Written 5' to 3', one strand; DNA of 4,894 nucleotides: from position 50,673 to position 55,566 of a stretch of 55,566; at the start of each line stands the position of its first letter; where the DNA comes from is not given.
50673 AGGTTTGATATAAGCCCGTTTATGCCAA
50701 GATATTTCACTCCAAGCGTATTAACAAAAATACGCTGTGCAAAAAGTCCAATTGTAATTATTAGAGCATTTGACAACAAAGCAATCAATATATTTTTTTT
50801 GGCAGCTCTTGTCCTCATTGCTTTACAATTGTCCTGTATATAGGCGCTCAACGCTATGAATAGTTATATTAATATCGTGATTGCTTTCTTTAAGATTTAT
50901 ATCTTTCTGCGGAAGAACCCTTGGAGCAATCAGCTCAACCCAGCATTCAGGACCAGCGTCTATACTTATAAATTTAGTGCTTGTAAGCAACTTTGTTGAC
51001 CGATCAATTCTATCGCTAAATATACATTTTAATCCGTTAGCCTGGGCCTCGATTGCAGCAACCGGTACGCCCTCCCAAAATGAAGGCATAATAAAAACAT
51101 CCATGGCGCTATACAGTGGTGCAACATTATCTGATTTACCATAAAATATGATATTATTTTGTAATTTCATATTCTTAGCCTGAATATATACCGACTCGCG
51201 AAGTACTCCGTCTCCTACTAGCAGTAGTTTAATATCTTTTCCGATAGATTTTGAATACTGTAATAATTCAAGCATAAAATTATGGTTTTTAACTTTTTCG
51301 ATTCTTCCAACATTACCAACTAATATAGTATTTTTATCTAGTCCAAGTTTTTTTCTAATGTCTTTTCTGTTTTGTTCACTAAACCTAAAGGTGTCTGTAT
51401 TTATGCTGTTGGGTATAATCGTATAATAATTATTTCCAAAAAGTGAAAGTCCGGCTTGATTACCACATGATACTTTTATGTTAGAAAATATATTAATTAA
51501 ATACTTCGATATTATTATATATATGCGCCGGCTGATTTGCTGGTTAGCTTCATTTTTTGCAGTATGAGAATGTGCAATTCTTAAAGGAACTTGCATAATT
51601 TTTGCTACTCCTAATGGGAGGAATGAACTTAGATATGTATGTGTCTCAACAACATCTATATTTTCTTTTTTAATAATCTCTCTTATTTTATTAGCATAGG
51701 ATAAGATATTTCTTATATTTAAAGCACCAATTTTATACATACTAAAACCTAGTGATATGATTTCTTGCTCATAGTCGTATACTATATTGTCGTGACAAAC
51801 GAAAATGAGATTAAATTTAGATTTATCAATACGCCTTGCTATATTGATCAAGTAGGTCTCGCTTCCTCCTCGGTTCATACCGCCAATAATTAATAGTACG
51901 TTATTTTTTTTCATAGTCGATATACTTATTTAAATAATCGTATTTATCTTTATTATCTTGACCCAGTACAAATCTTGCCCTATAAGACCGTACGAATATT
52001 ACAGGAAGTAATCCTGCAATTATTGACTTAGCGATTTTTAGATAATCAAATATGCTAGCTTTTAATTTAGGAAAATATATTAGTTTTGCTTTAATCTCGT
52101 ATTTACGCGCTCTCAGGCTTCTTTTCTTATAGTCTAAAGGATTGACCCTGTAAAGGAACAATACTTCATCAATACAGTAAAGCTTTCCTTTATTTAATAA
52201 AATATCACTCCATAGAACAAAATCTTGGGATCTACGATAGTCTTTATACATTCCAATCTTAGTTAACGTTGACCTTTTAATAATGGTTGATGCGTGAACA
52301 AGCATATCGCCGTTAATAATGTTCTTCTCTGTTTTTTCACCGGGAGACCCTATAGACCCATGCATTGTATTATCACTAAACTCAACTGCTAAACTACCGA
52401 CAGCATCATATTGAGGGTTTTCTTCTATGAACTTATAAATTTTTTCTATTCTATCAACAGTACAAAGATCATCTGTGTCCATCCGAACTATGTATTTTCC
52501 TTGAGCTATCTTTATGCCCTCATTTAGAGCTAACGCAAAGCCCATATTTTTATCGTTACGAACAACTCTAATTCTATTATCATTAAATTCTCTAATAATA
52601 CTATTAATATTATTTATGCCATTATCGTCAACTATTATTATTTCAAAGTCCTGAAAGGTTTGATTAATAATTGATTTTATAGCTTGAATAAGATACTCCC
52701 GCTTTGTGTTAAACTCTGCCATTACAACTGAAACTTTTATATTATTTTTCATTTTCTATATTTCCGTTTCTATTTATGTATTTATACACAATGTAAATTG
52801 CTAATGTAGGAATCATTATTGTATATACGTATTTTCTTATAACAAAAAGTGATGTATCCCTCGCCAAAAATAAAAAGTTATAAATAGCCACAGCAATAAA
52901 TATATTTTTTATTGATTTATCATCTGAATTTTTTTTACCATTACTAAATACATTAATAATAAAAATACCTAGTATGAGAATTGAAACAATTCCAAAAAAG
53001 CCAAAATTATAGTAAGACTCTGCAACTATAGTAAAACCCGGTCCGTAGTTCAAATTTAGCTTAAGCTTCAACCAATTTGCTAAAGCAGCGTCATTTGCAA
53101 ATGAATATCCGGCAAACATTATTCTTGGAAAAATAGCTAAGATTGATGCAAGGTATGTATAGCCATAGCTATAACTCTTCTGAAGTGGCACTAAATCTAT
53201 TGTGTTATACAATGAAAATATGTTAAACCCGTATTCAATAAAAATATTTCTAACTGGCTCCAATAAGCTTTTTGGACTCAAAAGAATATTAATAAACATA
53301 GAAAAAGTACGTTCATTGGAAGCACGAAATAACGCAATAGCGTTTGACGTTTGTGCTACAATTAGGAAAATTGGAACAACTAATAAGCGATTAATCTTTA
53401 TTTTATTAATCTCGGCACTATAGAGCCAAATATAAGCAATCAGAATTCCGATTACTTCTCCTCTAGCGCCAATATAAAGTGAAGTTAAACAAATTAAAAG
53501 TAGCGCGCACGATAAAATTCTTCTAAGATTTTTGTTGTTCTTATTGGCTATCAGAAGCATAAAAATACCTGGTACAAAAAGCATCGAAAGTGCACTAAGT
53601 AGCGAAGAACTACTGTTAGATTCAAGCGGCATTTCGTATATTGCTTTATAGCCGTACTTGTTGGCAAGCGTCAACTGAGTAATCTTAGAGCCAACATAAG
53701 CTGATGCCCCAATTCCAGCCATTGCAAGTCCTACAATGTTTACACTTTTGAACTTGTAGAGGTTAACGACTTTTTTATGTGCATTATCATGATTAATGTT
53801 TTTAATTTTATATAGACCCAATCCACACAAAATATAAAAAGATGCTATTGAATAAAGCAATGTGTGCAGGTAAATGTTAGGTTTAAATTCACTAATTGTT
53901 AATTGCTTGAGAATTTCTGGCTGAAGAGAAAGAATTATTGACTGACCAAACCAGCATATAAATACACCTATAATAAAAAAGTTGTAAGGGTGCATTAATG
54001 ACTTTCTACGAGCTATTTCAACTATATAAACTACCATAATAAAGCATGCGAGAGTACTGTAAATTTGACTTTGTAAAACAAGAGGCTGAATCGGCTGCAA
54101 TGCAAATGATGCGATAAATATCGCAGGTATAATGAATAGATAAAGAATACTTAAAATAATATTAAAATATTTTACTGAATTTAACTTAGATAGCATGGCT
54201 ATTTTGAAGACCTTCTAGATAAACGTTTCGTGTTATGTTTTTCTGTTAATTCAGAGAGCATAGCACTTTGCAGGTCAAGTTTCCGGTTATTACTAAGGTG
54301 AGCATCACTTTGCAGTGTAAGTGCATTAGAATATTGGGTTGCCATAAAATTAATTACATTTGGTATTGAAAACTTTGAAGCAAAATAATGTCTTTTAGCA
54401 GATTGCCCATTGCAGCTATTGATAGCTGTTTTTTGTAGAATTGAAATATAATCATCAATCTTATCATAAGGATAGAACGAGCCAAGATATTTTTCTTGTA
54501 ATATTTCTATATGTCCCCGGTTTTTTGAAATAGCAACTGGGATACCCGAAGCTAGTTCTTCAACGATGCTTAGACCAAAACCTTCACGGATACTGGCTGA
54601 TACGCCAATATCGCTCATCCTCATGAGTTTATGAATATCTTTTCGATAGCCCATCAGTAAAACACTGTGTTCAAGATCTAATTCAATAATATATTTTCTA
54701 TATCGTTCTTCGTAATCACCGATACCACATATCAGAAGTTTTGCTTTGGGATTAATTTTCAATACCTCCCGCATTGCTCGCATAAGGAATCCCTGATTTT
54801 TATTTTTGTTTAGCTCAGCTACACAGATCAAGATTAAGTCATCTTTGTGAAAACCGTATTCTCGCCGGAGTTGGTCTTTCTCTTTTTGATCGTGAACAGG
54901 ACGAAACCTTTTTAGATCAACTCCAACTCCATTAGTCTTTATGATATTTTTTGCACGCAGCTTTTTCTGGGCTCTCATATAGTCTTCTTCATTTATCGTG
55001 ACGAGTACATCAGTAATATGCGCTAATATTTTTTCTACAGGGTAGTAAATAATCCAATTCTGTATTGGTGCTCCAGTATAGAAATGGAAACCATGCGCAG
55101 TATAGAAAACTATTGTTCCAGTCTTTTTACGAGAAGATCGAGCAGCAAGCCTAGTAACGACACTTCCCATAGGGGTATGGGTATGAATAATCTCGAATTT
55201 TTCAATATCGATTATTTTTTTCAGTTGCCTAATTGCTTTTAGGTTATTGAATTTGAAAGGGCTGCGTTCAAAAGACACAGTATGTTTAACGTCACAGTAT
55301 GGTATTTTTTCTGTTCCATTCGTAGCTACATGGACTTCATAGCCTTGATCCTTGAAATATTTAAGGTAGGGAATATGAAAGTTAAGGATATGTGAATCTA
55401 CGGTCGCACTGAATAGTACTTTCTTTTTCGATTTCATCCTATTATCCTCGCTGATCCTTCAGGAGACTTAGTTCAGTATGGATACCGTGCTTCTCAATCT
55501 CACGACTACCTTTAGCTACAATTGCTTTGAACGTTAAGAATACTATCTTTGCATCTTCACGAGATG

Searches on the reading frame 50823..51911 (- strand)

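Call 42: search_protein_families(library=pfam, proteins=[window:50823-51911:-], max_evalue=0.00001)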
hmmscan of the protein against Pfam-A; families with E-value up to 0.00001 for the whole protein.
window:50823-51911:- (362 aa): 3 families
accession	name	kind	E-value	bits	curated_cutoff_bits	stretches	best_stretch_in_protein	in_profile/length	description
PF00534.26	Glycos_transf_1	-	1.6e-24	86.8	26.4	1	182-302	2-124/172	Glycosyl transferases group 1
PF13692.12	Glyco_trans_1_4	-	2.2e-19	70.6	27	1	198-301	4-108/142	Glycosyl transferases group 1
PF13439.12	Glyco_transf_4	-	6e-10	39.8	28.5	1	15-143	2-135/170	Glycosyltransferase Family 4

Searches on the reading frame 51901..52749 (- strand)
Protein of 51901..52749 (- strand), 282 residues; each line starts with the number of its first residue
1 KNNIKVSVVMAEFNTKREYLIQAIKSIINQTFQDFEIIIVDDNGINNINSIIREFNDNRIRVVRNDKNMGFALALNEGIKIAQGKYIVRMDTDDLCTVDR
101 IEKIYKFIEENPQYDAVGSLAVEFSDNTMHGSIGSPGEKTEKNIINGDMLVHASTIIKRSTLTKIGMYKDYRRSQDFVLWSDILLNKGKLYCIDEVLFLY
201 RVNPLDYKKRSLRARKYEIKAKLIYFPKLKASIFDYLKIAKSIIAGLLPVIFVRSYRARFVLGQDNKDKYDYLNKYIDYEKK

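Call 42: search_protein_families(library=pfam, proteins=[window:51901-52749:-], max_evalue=0.00001)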
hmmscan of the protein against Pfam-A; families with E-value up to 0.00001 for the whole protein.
window:51901-52749:- (282 aa): 3 families
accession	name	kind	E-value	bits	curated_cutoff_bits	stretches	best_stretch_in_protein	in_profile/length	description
PF00535.33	Glycos_transf_2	-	1e-30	107.3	23.3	1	7-127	1-122/168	Glycosyl transferase family 2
PF10111.15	Glyco_tranf_2_2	-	2.7e-10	40.6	27.3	1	9-156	3-157/276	Glycosyltransferase like family 2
PF13641.12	Glyco_tranf_2_3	-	7e-08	33.2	27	1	6-127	3-127/230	Glycosyltransferase like family 2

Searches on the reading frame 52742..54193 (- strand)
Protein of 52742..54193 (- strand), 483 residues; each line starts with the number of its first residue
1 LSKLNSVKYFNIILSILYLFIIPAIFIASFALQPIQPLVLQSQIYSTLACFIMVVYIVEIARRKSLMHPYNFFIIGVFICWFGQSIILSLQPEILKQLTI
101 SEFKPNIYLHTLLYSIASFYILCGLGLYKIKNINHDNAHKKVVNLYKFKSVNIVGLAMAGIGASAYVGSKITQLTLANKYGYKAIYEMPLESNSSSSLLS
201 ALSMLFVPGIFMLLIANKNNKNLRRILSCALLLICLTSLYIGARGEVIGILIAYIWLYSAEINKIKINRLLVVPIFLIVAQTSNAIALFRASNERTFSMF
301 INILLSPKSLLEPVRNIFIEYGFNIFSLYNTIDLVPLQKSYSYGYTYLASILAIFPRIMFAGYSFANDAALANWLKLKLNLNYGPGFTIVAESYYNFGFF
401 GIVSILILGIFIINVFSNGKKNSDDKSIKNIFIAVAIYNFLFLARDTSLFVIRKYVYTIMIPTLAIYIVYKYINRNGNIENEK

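Call 42: search_protein_families(library=pfam, proteins=[window:52742-54193:-], max_evalue=0.00001)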
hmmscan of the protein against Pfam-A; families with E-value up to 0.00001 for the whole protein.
window:52742-54193:- (483 aa): 1 family
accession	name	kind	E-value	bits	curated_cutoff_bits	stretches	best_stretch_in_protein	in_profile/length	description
PF14296.11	O-ag_pol_Wzy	-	4.8e-32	111.7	26.6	1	16-475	3-466/468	O-antigen polysaccharide polymerase Wzy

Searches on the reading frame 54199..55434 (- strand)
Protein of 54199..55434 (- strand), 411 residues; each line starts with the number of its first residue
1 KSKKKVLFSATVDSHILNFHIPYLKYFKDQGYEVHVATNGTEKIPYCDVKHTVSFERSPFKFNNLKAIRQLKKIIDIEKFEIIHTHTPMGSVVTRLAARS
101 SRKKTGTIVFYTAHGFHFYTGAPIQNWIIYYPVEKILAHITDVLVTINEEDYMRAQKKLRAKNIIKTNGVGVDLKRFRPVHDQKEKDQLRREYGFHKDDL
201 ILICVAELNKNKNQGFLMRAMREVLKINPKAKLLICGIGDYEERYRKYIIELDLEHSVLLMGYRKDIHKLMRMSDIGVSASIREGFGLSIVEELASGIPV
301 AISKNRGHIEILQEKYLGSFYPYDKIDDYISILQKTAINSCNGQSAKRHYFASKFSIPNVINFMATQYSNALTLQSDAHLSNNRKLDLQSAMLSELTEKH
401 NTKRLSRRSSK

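Call 42: search_protein_families(library=pfam, proteins=[window:54199-55434:-], max_evalue=0.00001)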
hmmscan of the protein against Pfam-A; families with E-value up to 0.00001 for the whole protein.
window:54199-55434:- (411 aa): 6 families
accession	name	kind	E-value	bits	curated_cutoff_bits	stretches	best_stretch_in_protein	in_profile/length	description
PF00534.26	Glycos_transf_1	-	1.6e-27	96.6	26.4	1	186-329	2-148/172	Glycosyl transferases group 1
PF13692.12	Glyco_trans_1_4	-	1.2e-20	74.7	27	1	201-323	3-126/142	Glycosyl transferases group 1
PF13477.12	Glyco_trans_4_2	-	7.6e-19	68.7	23.4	1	5-145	1-137/139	Glycosyl transferase 4-like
PF13439.12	Glyco_transf_4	-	7.8e-13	49.2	28.5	1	25-160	13-153/170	Glycosyltransferase Family 4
PF20706.3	GT4-conflict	-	2.1e-10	40.6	26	1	173-317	173-324/385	Family 4 Glycosyltransferase in conflict systems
PF13579.12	Glyco_trans_4_4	-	8.5e-08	33.1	29.7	1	27-149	14-136/158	Glycosyl transferase 4-like domain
